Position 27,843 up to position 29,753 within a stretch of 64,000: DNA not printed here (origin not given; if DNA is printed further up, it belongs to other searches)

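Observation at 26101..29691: Stand-alone miniature type V-like CRISPR locus: 536-aa TnpB/Cas12-family nuclease plus a 5-repeat array on an AT-rich islet, with no adaptation genes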

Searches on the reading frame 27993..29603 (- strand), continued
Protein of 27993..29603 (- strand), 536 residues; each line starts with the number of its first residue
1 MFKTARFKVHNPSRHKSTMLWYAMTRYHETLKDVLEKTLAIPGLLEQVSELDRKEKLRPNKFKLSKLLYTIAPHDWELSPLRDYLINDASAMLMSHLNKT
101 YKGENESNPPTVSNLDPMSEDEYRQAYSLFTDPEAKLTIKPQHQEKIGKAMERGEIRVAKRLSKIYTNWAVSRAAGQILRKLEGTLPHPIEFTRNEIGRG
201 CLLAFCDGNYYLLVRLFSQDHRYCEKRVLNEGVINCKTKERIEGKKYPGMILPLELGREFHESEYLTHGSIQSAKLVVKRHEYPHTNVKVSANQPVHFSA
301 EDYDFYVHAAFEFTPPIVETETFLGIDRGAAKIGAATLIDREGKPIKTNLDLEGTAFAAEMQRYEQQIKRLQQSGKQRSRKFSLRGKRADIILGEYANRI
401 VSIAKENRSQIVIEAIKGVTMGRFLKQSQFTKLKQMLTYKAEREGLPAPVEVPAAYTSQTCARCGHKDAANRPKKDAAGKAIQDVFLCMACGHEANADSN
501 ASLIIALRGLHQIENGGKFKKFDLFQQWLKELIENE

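Call 104: find_encoding_contigs(protein=P0002, flank=6000, max_places=3)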
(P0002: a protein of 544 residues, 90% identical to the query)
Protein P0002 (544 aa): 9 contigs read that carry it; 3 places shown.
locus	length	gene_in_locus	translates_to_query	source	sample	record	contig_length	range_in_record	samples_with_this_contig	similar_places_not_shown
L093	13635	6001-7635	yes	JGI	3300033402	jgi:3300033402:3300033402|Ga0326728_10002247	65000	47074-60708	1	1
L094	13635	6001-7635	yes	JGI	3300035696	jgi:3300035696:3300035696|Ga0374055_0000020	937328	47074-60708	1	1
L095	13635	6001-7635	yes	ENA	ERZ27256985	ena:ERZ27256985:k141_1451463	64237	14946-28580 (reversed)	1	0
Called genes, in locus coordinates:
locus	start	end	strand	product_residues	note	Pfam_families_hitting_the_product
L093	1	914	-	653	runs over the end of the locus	PF00884:Sulfatase, PF01663:Phosphodiest (faint)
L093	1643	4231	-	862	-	PF01564:Spermine_synth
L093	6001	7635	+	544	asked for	PF07282:Cas12f1-like_TNB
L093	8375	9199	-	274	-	PF00075:RNase_H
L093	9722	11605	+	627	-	PF13230:GATase_4, PF13522:GATase_6, PF13537:GATase_7, PF01380:SIS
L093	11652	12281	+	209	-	PF02357:NusG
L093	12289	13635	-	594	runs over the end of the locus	PF01546:Peptidase_M20 (weak), PF04389:Peptidase_M28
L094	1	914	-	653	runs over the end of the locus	PF00884:Sulfatase, PF01663:Phosphodiest (faint)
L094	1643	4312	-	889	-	PF01564:Spermine_synth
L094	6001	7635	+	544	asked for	PF07282:Cas12f1-like_TNB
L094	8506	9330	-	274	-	PF00075:RNase_H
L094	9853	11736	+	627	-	PF13230:GATase_4, PF13522:GATase_6, PF13537:GATase_7, PF01380:SIS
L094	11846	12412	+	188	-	PF02357:NusG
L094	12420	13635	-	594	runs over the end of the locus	PF01546:Peptidase_M20 (weak), PF04389:Peptidase_M28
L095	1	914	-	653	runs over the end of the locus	PF00884:Sulfatase, PF01663:Phosphodiest (faint)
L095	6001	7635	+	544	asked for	PF07282:Cas12f1-like_TNB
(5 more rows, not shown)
